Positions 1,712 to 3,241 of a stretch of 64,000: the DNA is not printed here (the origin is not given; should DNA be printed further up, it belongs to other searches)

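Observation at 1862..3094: Stand-alone multi-PASTA protein lacking kinase or transpeptidase domain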

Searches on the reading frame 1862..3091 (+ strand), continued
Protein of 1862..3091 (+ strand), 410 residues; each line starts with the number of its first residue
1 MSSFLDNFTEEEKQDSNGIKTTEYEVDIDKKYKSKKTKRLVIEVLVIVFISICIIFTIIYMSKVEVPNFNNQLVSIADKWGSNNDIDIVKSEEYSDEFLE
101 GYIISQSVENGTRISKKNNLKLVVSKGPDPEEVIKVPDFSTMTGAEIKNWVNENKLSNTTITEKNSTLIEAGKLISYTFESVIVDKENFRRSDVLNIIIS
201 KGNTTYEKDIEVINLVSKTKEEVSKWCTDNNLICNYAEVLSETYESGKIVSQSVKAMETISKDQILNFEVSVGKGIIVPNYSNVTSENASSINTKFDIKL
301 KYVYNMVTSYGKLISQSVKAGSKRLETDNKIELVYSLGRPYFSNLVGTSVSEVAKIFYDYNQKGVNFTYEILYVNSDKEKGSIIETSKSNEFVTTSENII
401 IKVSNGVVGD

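Call 28: search_solved_structures(query=window:1862-3091:+, max_evalue=0.01, show_alignments=2)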
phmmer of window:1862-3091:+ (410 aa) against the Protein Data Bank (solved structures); distinct sequences matched with E-value up to 0.01: 2.
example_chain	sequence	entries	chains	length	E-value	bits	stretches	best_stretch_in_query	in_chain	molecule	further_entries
3m9g_A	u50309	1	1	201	3.6e-07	33.3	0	66-138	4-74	Protein kinase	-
3py9_A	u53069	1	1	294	4.8e-06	29.6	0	65-138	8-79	Protein kinase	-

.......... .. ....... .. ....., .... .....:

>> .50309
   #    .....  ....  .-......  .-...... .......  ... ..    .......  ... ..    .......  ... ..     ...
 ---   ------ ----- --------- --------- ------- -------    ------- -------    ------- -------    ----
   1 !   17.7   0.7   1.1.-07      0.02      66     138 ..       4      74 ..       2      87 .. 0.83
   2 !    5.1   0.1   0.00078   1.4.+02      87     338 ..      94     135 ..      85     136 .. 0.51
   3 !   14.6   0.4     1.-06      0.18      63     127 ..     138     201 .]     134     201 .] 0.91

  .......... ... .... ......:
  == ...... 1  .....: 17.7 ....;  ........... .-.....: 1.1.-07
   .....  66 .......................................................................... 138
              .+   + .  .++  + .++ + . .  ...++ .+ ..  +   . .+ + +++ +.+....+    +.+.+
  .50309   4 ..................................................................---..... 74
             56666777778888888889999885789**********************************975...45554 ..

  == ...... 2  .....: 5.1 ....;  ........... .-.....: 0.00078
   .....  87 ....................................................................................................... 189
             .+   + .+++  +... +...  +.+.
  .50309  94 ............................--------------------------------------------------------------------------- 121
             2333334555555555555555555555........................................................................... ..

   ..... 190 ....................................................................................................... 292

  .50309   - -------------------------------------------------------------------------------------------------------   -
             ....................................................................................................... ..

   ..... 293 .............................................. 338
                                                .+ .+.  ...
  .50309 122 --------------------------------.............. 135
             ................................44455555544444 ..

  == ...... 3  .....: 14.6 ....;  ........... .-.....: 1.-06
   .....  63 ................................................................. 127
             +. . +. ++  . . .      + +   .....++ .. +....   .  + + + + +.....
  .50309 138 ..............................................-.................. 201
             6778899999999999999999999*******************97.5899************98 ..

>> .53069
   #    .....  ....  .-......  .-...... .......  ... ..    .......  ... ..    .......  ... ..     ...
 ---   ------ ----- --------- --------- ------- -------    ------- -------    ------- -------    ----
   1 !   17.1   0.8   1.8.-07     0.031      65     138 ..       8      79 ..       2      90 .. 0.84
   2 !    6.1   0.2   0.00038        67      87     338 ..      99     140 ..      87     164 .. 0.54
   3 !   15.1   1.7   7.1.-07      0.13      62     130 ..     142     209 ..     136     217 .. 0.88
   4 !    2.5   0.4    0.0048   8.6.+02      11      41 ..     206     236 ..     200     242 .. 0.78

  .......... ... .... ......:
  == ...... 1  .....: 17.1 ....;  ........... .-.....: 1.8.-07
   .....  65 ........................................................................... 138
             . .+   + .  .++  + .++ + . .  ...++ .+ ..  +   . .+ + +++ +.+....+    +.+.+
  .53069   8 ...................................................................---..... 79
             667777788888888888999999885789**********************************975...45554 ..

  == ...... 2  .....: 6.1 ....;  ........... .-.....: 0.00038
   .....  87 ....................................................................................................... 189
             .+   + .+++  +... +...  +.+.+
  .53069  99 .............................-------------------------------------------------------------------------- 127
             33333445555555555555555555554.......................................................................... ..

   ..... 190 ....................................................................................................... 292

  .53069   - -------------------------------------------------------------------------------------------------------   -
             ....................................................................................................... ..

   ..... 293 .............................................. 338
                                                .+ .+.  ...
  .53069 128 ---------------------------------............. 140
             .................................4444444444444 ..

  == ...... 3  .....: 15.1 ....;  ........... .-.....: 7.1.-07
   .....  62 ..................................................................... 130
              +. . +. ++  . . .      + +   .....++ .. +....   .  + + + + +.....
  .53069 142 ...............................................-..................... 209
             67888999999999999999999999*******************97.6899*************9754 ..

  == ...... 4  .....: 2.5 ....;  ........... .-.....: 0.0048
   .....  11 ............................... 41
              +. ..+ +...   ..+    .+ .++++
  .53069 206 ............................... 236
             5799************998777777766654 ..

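Call 30: fold_search(model_id=the predicted structure, library=pdb)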
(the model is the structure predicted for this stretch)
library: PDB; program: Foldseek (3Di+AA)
matches with E <= 10: 97; with E <= 0.001: 25
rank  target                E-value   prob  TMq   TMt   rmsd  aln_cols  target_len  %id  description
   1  3py9                  1.3e-12  1.00  0.21  0.28  11.0       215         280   21  X-ray structural studies of the entire extra-cellular region of the Ser/Thr kinase PrkC from Staphylococcus aureus (released 2011-01-19)
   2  3m9g                  1.1e-11  1.00  0.22  0.38  11.4       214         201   22  Crystal structure of the three-PASTA-domain of a Ser/Thr kinase from Staphylococcus aureus (released 2010-11-03)
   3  2kui_MODEL_1_A        4.7e-11  1.00  0.23  0.32  15.7       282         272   18  NMR structure of the PASTA domain of Mycobacterium tuberculosis of PknB (released 2010-04-14)
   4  5e12_A                2.0e-09  1.00  0.21  0.36  11.6       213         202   19  Crystal Structure of PASTA Domains 2, 3 and 4 of Mycobacterium tuberculosis Protein Kinase B (released 2016-09-14)
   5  5e12_B                7.3e-09  1.00  0.20  0.36  11.9       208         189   19  Crystal Structure of PASTA Domains 2, 3 and 4 of Mycobacterium tuberculosis Protein Kinase B (released 2016-09-14)
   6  5e10                  1.6e-06  1.00  0.18  0.47   8.3       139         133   22  Crystal Structure of PASTA Domains 1 and 2 of Mycobacterium tuberculosis Protein Kinase B (released 2016-09-14)
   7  2kue_MODEL_1_A        7.6e-06  1.00  0.20  0.45   7.1       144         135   20  NMR structure of the PASTA domain 2 and 3 of Mycobacterium tuberculosis of PknB (released 2010-04-14)
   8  2kud_MODEL_1_A        2.0e-05  1.00  0.23  0.50   6.1       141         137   22  NMR structure of the PASTA domain 1 and 2 of Mycobacterium tuberculosis of PknB (released 2010-04-14)
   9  5u47                  4.3e-05  1.00  0.14  0.09  15.2       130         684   18  1.95 Angstrom Resolution Crystal Structure of Penicillin Binding Protein 2X from Streptococcus thermophilus (released 2016-12-28)
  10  7o4c_A                4.6e-05  1.00  0.14  0.41  15.4       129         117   19  Crystal structure of PASTA domains of the Penicillin-Binding Protein 1 (PBP1) from Staphylococcus aureus (released 2021-11-03)
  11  7o61_A                5.1e-05  1.00  0.14  0.42  15.3       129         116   19  Crystal structure of the C-terminal PASTA domains of Staphylococcus aureus PBP1 (released 2022-04-20)
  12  2z2l_C                1.5e-04  1.00  0.14  0.41  15.4       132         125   16  Penicillin-Binding Protein 2X (PBP2X) from Streptococcus pneumoniae (released 2007-09-04)
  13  1k25_C                1.5e-04  1.00  0.14  0.11  15.1       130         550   18  PBP2x from a Highly Penicillin-resistant Streptococcus pneumoniae Clinical Isolate (released 2001-10-31)
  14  1pyy_A                1.9e-04  1.00  0.14  0.10  15.2       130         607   15  Double mutant PBP2x T338A/M339F from Streptococcus pneumoniae strain R6 at 2.4 A resolution (released 2003-09-30)
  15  5oau                  2.6e-04  1.00  0.13  0.09  15.0       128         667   17  Penicillin-Binding Protein 2X (PBP2X) from Streptococcus pneumoniae (released 2018-05-30)
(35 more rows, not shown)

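Call 33: find_encoding_contigs(protein=P0057, flank=6000, max_places=2)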
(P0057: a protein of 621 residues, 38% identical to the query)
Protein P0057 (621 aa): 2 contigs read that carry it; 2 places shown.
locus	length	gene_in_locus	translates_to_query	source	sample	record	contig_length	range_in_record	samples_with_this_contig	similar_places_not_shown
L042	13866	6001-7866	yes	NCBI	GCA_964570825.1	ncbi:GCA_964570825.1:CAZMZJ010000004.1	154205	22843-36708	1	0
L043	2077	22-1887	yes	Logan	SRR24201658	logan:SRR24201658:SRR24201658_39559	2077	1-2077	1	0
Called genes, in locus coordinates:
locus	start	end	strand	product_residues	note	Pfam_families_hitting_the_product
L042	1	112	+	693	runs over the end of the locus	PF03030:H_PPase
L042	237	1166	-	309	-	PF02311:AraC_binding, PF07883:Cupin_2, PF12833:HTH_18, PF00165:HTH_AraC (weak)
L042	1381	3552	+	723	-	PF16875:Glyco_hydro_36N, PF02065:Melibiase, PF16874:Glyco_hydro_36C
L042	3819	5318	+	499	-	PF02687:FtsX (weak)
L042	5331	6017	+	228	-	PF02463:SMC_N (faint), PF00005:ABC_tran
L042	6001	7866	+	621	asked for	PF03793:PASTA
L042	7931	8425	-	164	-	PF12822:ECF_trnsprt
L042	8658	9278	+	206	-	PF12464:Mac, PF00132:Hexapep, PF14602:Hexapep_2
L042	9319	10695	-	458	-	PF00291:PALP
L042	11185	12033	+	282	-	PF00144:Beta-lactamase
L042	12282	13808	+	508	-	PF00117:GATase, PF07722:Peptidase_C26, PF02540:NAD_synthase (weak), PF00764:Arginosuc_synth (faint), PF00958:GMP_synt_C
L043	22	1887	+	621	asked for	PF03793:PASTA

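Call 34: find_encoding_contigs(protein=P0100, flank=6000, max_places=2)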
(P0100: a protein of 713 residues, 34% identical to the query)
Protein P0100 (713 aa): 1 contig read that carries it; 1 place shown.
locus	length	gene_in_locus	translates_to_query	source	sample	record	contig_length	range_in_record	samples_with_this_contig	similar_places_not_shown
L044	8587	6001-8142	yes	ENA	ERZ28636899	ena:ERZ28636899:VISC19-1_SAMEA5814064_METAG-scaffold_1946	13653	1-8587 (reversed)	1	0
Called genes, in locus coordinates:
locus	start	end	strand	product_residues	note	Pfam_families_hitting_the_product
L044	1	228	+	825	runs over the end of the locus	PF10544:T5orf172, PF13455:MUG113 (weak), PF04851:ResIII (faint)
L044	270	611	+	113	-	-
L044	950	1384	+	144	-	PF13240:Zn_Ribbon_1, PF13248:Zn_ribbon_3 (faint), PF09685:MamF_MmsF (weak)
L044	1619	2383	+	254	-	PF00072:Response_reg, PF00486:Trans_reg_C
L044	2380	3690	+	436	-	PF00512:HisKA, PF02518:HATPase_c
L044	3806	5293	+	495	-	PF12704:MacB_PCD, PF02687:FtsX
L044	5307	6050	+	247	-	PF00005:ABC_tran, PF13304:AAA_21 (faint)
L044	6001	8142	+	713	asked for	PF03793:PASTA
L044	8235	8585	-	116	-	?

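Call 46: find_homologous_proteins(query=P0100, max_evalue=0.00001)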
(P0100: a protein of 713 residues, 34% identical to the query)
Query P0100 (713 aa): 382 proteins with E <= 0.00001 among 8000 candidates; the best 120 are listed.
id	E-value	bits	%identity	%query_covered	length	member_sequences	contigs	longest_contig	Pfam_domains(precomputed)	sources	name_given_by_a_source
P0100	0.0e+0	1526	100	100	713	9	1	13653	PF03793.25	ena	-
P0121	4.8e-178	612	47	95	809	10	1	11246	PF03793.25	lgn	-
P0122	1.2e-147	511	40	99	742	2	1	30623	PF03793.25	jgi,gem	-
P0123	2.0e-135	471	39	75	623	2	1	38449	PF03793.25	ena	-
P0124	9.6e-135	469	34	78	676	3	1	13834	PF03793.25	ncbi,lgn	-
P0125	3.5e-131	457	39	78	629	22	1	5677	PF03793.25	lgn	-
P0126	1.1e-126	442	43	41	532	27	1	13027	PF03793.25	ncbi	ncbi:MAG: PASTA domain-containing protein [Eubacteriales bacterium]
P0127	9.7e-126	439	38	79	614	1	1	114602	PF03793.25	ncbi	-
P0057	3.4e-124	434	39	75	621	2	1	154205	PF03793.25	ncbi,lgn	-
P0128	1.9e-122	428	32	78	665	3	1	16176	PF03793.25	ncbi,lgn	-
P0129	8.4e-121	423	40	75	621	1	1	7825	PF03793.25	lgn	-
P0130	3.1e-119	418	38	75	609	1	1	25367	PF03793.25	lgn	-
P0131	3.9e-116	407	40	78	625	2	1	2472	PF03793.25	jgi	jgi:serine/threonine-protein kinase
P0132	7.2e-116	406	39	78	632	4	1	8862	PF03793.25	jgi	-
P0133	1.0e-114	403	37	78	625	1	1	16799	PF03793.25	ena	-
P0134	4.5e-114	401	48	60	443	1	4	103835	PF03793.25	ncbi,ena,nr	ncbi:MAG: PASTA domain-containing protein [Clostridia bacterium]|nr:PASTA domain-containing protein 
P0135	1.2e-111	393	44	41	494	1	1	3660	PF03793.25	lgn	-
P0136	1.6e-107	379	35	77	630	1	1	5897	PF03793.25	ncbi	-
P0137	1.9e-103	365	34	80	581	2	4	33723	PF03793.25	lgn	-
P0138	3.0e-85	305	38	60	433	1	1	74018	PF03793.25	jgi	jgi:serine/threonine-protein kinase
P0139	3.6e-85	305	38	55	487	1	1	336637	PF03793.25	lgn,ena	-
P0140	6.4e-84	301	40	59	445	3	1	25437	PF03793.25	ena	-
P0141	7.6e-81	291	37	61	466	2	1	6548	PF03793.25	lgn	-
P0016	1.2e-79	287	35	39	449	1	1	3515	PF03793.25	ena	-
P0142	4.3e-79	285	35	60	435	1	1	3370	PF03793.25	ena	-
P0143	4.7e-79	285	38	61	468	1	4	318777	PF03793.25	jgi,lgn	jgi:Uncharacterized protein conserved in bacteria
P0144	1.5e-78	283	37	55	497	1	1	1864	PF03793.25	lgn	-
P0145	2.1e-78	283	36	59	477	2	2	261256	PF03793.25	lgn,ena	-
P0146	1.0e-77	280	36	59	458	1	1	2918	PF03793.25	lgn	-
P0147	8.1e-75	271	36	60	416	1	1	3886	PF03793.25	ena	-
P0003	3.4e-74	269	39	49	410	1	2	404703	PF03793.25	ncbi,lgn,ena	-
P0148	6.9e-74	268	39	48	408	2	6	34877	PF03793.25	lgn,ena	-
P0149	1.0e-73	267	35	58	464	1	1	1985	PF03793.25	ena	-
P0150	1.1e-73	267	38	48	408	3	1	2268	PF03793.25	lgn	-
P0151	1.9e-73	266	35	60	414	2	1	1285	PF03793.25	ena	-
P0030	1.2e-71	260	38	47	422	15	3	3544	PF03793.25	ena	-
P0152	1.5e-71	260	34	60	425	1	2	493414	PF03793.25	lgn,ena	-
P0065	1.5e-71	260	37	49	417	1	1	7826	PF03793.25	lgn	-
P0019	2.1e-71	260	36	49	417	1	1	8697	PF03793.25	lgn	-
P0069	3.1e-71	259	37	49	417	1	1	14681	PF03793.25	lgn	-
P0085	3.3e-71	259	36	49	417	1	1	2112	PF03793.25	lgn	-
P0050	3.5e-71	259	36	49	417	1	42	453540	PF03793.25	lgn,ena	-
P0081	4.6e-71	258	36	49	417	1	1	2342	PF03793.25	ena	-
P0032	5.0e-71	258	36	49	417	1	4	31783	PF03793.25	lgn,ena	-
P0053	5.3e-71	258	36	49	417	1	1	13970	PF03793.25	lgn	-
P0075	5.5e-71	258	37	49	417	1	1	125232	PF03793.25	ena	-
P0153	5.5e-71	258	28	90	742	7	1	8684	PF03793.25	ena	-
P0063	5.7e-71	258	36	50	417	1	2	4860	PF03793.25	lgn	-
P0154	5.7e-71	258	36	62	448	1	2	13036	PF03793.25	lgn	-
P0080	5.8e-71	258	36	49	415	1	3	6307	PF03793.25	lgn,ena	-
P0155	6.3e-71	258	37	55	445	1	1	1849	PF03793.25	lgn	-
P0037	8.0e-71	258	36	49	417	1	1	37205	PF03793.25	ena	-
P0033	8.1e-71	258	37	49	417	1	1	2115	PF03793.25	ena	-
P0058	8.6e-71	258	36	49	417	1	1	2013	PF03793.25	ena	-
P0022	1.4e-70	257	36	49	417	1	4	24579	PF03793.25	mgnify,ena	mgnify:FL=1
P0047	1.5e-70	257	36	49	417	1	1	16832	PF03793.25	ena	-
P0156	1.6e-70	257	36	50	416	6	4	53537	PF03793.25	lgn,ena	-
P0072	2.0e-70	256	36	49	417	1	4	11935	PF03793.25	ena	-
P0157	2.0e-70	256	37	55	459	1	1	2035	PF03793.25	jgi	jgi:beta-lactam-binding protein with PASTA domain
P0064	2.0e-70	256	36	49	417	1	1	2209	PF03793.25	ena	-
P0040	2.2e-70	256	36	49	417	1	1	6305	PF03793.25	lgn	-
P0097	2.5e-70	256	37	49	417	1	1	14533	PF03793.25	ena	-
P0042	2.6e-70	256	36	49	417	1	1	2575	PF03793.25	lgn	-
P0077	2.8e-70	256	36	49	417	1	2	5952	PF03793.25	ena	-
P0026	3.2e-70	256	36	49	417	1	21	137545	PF03793.25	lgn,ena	-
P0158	4.0e-70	255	36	61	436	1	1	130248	PF03793.25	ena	-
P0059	4.2e-70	255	37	49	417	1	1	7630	PF03793.25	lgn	-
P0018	4.7e-70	255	37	49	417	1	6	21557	PF03793.25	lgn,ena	-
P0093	4.8e-70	255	36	49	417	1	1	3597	PF03793.25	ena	-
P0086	6.2e-70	255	36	49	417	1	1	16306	PF03793.25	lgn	-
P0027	6.2e-70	255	36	49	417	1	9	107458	PF03793.25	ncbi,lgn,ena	-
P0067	7.5e-70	254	36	49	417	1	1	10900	PF03793.25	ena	-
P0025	7.6e-70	254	36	49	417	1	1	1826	PF03793.25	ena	-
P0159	7.9e-70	254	33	60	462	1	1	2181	PF03793.25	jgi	jgi:serine/threonine-protein kinase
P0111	8.4e-70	254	36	59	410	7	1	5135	PF03793.25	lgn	-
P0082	9.0e-70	254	37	49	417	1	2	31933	PF03793.25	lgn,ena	-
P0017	1.3e-69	254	36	49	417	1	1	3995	PF03793.25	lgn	-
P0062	1.4e-69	254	36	49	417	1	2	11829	PF03793.25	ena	-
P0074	1.5e-69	254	36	49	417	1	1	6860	PF03793.25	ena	-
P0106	1.5e-69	253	37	50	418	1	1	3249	PF03793.25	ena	-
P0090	1.5e-69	253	37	49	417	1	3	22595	PF03793.25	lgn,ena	-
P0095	1.6e-69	253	38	46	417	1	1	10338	PF03793.25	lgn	-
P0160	1.7e-69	253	27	86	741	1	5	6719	PF03793.25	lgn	-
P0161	2.5e-69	253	35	55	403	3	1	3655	PF03793.25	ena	-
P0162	3.4e-69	252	37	49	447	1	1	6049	PF03793.25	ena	-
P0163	3.9e-69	252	26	83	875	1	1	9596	PF03793.25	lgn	-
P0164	7.8e-69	251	33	60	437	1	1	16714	PF03793.25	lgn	-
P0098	1.0e-68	251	37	49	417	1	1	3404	PF03793.25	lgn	-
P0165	1.3e-68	250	34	60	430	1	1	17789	PF03793.25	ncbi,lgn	-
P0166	1.7e-68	250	33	60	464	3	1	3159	PF03793.25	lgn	-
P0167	1.9e-68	250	33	59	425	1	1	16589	PF03793.25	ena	-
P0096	2.0e-68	250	37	49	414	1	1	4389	PF03793.25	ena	-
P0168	3.7e-68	249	35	55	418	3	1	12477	PF03793.25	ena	-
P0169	5.9e-68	248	36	48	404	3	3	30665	PF03793.25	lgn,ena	-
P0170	7.5e-68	248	37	54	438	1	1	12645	PF03793.25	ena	-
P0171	1.6e-67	247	35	60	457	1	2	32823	PF03793.25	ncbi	-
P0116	3.5e-67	246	36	48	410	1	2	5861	PF03793.25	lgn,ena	-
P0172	1.8e-66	243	34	61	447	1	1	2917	PF03793.25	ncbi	-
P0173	1.9e-66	243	28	95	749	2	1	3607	PF03793.25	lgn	-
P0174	2.1e-66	243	36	55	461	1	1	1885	PF03793.25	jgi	jgi:serine/threonine-protein kinase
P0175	6.2e-66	242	33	56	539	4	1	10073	PF03793.25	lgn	-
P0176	7.6e-66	241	35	55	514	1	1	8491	PF03793.25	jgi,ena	-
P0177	4.1e-65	239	35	55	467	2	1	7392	PF03793.25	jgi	-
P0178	1.2e-64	237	34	57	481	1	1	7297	PF03793.25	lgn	-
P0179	1.4e-64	237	35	55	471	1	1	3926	PF03793.25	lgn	-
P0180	1.5e-64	237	36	55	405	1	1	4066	PF03793.25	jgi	-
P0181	2.8e-64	236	33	56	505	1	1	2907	PF03793.25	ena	-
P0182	5.6e-64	235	33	59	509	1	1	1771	PF03793.25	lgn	-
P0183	9.6e-64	234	29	91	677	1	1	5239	PF03793.25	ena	-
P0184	2.0e-63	233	33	55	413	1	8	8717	PF03793.25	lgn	-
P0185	2.2e-63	233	33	54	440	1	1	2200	PF03793.25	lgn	-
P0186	3.0e-63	233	35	54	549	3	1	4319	PF03793.25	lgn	-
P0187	7.9e-63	231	35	54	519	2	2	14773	PF03793.25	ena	-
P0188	8.1e-63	231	31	60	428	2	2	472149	PF03793.25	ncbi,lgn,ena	-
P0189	1.1e-62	231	32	55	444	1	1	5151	PF03793.25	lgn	-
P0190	3.3e-62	229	35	49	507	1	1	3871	PF03793.25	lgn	-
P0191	2.4e-61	226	35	54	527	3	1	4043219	PF03793.25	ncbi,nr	ncbi:hypothetical protein A5881_000198 [Enterococcus termitis]|nr:hypothetical protein A5881_000406 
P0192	2.9e-61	226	33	55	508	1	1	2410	PF03793.25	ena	-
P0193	4.0e-61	226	35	54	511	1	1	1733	PF03793.25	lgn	-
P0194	1.1e-60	224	36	53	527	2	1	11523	PF03793.25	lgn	-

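Call 47: find_encoding_contigs(protein=P0191, flank=6000, max_places=1)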
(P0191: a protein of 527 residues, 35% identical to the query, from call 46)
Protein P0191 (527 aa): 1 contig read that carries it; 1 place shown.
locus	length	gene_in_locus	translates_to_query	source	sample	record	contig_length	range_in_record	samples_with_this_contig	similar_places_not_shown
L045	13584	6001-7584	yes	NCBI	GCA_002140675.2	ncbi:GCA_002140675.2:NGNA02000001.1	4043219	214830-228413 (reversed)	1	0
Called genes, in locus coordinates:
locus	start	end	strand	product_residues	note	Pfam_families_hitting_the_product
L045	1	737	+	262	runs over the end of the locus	PF00318:Ribosomal_S2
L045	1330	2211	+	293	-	PF00889:EF_TS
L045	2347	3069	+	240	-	PF00696:AA_kinase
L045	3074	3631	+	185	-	PF01765:RRF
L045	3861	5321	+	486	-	PF12704:MacB_PCD, PF02687:FtsX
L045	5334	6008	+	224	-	PF02463:SMC_N (faint), PF00005:ABC_tran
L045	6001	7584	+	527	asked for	PF03793:PASTA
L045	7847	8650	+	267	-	PF01255:Prenyltransf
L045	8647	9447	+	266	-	PF01148:CTP_transf_1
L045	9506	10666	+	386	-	PF02670:DXP_reductoisom, PF08436:DXP_redisom_C, PF13288:DXPR_C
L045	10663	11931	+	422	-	PF02163:Peptidase_M50, PF00595:PDZ (weak), PF04495:GRASP55_65 (weak), PF13180:PDZ_2, PF17820:PDZ_6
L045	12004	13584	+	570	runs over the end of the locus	PF00587:tRNA-synt_2b, PF04073:tRNA_edit, PF03129:HGTP_anticodon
